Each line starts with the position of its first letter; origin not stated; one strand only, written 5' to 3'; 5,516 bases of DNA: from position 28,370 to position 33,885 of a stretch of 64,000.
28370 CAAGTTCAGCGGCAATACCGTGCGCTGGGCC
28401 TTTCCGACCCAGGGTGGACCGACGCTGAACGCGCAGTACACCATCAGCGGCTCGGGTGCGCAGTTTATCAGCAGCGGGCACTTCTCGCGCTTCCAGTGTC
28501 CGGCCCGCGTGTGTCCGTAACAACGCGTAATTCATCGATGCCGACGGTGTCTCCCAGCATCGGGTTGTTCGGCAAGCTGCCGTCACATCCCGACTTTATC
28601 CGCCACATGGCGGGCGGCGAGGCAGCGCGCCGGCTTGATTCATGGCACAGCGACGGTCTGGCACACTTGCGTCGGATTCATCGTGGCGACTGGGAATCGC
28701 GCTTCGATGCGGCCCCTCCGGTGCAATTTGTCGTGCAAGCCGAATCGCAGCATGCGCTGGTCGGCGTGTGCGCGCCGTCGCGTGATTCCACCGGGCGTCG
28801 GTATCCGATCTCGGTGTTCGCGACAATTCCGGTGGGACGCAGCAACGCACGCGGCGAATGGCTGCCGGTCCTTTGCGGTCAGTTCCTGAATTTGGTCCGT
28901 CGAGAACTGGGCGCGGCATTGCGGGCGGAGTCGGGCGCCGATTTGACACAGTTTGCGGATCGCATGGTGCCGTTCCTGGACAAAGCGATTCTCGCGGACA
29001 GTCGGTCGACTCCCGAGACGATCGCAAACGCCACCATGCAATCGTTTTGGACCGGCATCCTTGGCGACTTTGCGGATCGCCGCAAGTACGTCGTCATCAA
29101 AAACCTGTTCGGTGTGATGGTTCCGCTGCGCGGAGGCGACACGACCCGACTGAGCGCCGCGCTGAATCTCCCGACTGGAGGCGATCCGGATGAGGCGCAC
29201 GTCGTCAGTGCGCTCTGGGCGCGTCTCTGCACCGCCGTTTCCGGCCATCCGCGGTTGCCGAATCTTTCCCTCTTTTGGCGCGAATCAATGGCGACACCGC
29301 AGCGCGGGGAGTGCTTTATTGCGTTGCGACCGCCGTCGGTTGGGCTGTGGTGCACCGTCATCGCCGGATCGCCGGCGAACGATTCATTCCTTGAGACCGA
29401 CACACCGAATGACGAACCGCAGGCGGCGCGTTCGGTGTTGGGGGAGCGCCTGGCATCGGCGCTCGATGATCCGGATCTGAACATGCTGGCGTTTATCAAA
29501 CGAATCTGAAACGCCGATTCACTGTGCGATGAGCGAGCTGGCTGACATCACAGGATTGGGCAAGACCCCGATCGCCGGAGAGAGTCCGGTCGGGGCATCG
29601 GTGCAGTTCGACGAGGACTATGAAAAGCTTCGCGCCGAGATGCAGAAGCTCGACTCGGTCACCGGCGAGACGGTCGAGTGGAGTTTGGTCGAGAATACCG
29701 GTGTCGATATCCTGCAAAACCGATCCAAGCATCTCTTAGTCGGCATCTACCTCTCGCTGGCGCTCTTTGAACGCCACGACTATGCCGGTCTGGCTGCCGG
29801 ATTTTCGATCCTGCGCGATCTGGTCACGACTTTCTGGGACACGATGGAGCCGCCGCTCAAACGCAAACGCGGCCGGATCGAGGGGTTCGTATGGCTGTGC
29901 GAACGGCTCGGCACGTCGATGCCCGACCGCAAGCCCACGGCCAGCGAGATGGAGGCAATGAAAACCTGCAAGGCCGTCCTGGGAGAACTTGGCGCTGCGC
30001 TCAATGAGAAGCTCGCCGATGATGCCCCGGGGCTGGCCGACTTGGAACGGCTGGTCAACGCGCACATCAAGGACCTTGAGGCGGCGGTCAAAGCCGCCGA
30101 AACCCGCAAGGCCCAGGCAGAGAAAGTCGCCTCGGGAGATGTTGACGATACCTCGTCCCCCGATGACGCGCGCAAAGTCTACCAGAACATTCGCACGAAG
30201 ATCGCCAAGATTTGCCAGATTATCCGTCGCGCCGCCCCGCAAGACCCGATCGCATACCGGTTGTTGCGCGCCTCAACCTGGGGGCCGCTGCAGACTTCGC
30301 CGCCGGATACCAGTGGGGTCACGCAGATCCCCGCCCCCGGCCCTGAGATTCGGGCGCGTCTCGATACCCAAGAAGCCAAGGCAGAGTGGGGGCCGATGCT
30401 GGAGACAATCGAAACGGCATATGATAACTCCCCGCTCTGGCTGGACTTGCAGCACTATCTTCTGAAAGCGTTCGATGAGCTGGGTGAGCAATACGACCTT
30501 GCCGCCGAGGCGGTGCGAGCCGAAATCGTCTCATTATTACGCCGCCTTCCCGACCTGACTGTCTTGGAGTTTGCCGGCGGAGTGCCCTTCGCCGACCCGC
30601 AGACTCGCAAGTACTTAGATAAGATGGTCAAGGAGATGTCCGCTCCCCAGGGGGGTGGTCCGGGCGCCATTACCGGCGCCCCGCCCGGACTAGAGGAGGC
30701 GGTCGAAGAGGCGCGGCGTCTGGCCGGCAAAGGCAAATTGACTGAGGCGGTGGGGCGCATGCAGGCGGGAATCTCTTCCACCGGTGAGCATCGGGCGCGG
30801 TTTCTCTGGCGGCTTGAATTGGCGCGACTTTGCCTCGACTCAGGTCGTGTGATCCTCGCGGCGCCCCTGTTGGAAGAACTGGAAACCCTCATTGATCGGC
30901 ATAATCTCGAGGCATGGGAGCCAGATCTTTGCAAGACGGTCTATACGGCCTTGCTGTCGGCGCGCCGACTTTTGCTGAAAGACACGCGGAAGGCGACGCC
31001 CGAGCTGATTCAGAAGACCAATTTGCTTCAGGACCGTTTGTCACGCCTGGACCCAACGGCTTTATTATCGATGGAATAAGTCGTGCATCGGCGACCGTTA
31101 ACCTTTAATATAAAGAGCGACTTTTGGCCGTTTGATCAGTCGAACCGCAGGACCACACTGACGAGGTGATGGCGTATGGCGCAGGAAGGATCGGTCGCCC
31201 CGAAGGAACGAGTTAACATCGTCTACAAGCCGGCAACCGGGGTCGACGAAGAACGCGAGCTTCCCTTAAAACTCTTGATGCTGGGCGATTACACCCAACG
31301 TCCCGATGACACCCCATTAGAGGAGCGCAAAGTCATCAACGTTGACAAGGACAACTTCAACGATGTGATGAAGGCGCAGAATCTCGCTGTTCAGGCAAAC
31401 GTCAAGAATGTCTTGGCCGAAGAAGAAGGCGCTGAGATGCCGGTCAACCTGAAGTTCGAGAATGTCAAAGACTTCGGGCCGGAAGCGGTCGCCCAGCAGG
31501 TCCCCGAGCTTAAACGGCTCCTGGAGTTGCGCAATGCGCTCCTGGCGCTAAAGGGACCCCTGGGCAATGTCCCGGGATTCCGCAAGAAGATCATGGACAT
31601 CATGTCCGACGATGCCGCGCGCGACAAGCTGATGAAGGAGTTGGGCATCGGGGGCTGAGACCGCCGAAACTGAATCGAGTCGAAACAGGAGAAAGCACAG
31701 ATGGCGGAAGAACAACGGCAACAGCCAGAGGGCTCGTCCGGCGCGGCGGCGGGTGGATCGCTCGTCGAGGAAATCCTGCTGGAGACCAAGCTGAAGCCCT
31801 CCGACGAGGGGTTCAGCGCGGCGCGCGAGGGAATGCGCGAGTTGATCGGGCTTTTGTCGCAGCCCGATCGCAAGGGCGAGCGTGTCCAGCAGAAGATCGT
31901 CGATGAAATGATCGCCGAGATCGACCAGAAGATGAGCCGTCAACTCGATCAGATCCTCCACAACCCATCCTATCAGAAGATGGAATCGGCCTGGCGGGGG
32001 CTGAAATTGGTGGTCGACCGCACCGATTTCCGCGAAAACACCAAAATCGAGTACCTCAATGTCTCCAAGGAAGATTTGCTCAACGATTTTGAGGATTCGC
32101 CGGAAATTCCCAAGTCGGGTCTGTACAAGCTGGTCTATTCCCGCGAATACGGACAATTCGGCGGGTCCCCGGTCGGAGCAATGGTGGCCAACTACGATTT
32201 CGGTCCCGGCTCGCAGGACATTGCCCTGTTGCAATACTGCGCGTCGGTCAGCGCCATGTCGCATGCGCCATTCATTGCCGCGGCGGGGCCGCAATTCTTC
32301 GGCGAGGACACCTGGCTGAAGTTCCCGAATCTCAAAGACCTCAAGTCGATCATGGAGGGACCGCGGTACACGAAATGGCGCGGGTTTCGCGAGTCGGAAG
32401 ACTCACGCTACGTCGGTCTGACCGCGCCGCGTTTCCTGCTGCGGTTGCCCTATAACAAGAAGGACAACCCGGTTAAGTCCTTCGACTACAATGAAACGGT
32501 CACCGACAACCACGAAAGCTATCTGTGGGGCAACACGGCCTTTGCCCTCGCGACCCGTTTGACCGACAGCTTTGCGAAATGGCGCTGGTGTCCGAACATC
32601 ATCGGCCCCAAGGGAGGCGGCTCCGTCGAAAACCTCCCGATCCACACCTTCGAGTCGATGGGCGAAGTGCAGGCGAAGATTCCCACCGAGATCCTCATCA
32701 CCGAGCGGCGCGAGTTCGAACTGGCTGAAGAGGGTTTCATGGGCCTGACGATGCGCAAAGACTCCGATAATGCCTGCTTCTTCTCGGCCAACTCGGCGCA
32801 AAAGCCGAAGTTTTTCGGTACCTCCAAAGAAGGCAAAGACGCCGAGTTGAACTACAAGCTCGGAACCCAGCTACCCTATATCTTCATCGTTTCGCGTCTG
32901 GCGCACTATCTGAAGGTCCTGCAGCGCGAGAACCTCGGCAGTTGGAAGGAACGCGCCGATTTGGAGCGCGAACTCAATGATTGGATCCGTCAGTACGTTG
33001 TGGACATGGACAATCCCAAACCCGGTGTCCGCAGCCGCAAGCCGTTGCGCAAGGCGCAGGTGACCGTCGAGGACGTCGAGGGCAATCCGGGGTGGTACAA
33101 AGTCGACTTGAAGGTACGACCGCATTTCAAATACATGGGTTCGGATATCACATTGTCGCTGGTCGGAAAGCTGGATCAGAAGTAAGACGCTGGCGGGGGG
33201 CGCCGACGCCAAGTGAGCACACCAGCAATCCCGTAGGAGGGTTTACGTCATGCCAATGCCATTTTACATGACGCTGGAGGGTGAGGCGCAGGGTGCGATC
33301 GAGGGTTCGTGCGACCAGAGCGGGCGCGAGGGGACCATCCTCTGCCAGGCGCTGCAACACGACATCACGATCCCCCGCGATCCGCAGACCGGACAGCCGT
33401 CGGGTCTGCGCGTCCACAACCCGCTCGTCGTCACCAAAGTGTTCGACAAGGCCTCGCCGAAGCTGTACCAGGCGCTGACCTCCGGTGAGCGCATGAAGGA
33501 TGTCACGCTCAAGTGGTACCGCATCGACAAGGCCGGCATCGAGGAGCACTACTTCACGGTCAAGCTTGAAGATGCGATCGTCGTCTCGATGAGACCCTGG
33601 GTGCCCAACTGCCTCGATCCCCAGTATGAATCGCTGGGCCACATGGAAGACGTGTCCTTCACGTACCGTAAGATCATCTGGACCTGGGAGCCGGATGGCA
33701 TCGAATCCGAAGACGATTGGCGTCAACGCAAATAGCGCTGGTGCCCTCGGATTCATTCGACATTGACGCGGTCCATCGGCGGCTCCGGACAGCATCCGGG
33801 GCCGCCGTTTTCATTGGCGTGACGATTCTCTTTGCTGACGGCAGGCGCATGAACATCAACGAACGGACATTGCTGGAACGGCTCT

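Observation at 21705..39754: Complete 13-gene T6SS-i-type core block (tssJKLM-tagF-tssABC-hcp-tssEFG-clpV) in a genome that also encodes T9SS-sorted proteins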

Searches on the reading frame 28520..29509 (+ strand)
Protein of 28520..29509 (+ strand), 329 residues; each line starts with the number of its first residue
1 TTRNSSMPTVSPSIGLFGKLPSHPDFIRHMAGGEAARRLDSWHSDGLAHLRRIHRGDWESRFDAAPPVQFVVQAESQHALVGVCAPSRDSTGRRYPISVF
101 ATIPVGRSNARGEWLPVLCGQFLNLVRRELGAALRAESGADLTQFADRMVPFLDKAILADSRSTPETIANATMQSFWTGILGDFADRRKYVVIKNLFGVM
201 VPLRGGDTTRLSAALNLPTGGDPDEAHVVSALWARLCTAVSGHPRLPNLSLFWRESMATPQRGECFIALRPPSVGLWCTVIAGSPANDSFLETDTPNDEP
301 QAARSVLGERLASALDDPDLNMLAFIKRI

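Call 8: search_protein_families(library=ncbifam, proteins=[window:28520-29509:+], max_evalue=0.001)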
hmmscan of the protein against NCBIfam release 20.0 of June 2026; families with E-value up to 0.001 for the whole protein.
window:28520-29509:+ (329 aa): 1 family
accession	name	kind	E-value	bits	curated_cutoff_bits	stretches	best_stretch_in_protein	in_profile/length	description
TIGR03373.1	VI_minor_4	hypoth_equivalog_domain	6.7e-25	87.8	41.2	1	15-137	1-122/136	type VI secretion system-associated protein TagF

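Call 25: search_solved_structures(query=window:28538-29509:+, max_evalue=1)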
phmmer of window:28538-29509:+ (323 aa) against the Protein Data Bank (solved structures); distinct sequences matched with E-value up to 1: 3.
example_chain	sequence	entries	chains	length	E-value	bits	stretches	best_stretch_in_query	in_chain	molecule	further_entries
6iz8_A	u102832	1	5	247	0.00037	23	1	7-100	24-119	Type VI secretion-associated protein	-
2qnu_A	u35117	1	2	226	0.0004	22.9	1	7-100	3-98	Uncharacterized protein PA0076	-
9t0n_A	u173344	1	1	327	0.00054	22.4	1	10-230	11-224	Type VI secretion-associated protein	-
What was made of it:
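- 28538..29509 (+): tagF, post-translational repressor family (323 aa: TagF_N plus a C-terminal extension of about 190 aa). Weak matches to solved TagF chains: 2qnu (PA0076), 6iz8 and 9t0n (call 25).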

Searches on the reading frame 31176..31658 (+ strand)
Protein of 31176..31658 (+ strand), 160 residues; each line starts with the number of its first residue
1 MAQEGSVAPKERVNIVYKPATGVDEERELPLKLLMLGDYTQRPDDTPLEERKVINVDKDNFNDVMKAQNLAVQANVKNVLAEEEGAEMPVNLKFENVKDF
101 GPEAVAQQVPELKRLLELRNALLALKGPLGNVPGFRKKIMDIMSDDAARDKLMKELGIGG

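Call 3: search_protein_families(library=pfam, proteins=[window:31176-31658:+], max_evalue=0.01)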
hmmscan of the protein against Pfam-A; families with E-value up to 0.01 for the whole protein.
window:31176-31658:+ (160 aa): 1 family
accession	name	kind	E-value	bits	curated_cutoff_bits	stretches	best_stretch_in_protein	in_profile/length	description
PF05591.17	T6SS_VipA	-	6.8e-53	179.1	24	1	6-156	2-154/155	Type VI secretion system, VipA, VC_A0107 or Hcp2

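Call 8: search_protein_families(library=ncbifam, proteins=[window:31176-31658:+], max_evalue=0.001)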
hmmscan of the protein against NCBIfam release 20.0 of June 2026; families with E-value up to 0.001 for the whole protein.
window:31176-31658:+ (160 aa): 1 family
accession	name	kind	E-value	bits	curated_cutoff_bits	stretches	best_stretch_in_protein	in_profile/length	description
TIGR03358.1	VI_chp_5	equivalog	3.3e-52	176.5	97.25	1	4-157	3-158/160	type VI secretion system contractile sheath small subunit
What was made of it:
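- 31176..31658 (+): tssB, sheath small subunit. PF05591, 179 bits; TIGR03358, 176 bits (calls 3, 8).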

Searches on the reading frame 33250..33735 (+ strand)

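Call 4: search_protein_families(library=pfam, proteins=[window:33250-33735:+], max_evalue=0.01)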
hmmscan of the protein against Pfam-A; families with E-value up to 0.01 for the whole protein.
window:33250-33735:+ (161 aa): 1 family
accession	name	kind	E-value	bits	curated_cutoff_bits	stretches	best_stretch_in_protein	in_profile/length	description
PF05638.18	T6SS_HCP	-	1.1e-37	129.6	23.5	1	6-146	1-129/129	Type VI secretion system effector, Hcp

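Call 9: search_protein_families(library=ncbifam, proteins=[window:33250-33735:+], max_evalue=0.001)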
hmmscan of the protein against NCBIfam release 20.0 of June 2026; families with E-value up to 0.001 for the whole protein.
window:33250-33735:+ (161 aa): 1 family
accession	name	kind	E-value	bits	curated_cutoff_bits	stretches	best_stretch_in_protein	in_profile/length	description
TIGR03344.1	VI_effect_Hcp1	subfamily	2.9e-56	190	58.9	1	1-159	1-166/167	type VI secretion system tube protein TssD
